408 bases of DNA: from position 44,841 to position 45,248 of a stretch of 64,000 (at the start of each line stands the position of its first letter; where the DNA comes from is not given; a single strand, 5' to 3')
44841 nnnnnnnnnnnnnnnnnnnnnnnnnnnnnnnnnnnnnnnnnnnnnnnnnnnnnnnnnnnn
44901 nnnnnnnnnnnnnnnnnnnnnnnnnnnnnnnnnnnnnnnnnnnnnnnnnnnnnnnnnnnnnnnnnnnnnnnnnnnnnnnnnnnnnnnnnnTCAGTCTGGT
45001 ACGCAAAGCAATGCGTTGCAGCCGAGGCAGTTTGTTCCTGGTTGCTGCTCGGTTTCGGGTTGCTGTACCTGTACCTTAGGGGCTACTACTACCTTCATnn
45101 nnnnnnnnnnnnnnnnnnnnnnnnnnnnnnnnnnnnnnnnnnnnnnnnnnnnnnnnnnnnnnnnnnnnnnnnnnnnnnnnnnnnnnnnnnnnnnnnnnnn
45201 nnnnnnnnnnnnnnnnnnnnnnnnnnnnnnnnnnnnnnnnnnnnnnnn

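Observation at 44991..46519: Unannotated 35-aa Cys-rich sORF behind a radical SAM/SPASM enzyme: candidate undescribed RiPP locus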

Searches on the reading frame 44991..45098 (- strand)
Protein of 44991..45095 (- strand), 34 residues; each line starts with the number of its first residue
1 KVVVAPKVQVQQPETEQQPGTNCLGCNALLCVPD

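Call 4: search_protein_families(library=pfam, proteins=[window:44991-45095:-], max_evalue=0.01)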
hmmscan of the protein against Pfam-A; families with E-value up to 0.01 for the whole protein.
window:44991-45095:- (34 aa): 0 families

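Call 5: search_protein_families(library=ncbifam, proteins=[window:44991-45095:-], max_evalue=0.01)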
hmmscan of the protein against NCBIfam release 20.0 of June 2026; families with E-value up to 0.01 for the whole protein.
window:44991-45095:- (34 aa): 0 families

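Call 35: search_protein_families(library=ncbifam, proteins=[window:44994-45098:-], max_evalue=10)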
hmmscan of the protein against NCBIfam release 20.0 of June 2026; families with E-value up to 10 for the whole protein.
seq(35 aa): 0 families

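Call 48: list_cluster_members(proteins=[window:44994-45098:-, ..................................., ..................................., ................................, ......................, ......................])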
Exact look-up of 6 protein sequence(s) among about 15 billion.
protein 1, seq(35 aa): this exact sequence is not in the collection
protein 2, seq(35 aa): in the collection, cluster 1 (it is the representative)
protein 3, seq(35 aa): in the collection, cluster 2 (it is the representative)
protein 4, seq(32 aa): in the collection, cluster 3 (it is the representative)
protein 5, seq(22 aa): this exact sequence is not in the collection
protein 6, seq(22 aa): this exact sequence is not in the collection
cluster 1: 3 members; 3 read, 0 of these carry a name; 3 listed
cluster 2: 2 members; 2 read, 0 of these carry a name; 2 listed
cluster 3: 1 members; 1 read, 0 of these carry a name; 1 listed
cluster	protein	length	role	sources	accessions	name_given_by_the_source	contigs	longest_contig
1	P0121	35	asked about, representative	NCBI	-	-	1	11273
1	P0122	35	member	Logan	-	-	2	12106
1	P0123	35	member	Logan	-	-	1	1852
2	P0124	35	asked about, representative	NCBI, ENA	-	-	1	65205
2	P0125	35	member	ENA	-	-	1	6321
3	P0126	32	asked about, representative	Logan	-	-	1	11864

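Call 68: search_protein_representatives(protein=window:44994-45098:-)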
Query: 35 residues. Proteins with E-value up to 0.001 (for the whole library): 5; up to 1e-10: 1; up to 1e-30: 0. The best 5 are listed.
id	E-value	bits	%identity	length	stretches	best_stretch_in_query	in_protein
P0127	6.2e-15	68.1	91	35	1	1-35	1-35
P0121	1.6e-09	51.8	71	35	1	1-35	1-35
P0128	2.0e-09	51.4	44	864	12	8-34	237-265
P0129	9.6e-08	46.4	71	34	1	1-35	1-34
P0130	3.5e-04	35.6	57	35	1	1-35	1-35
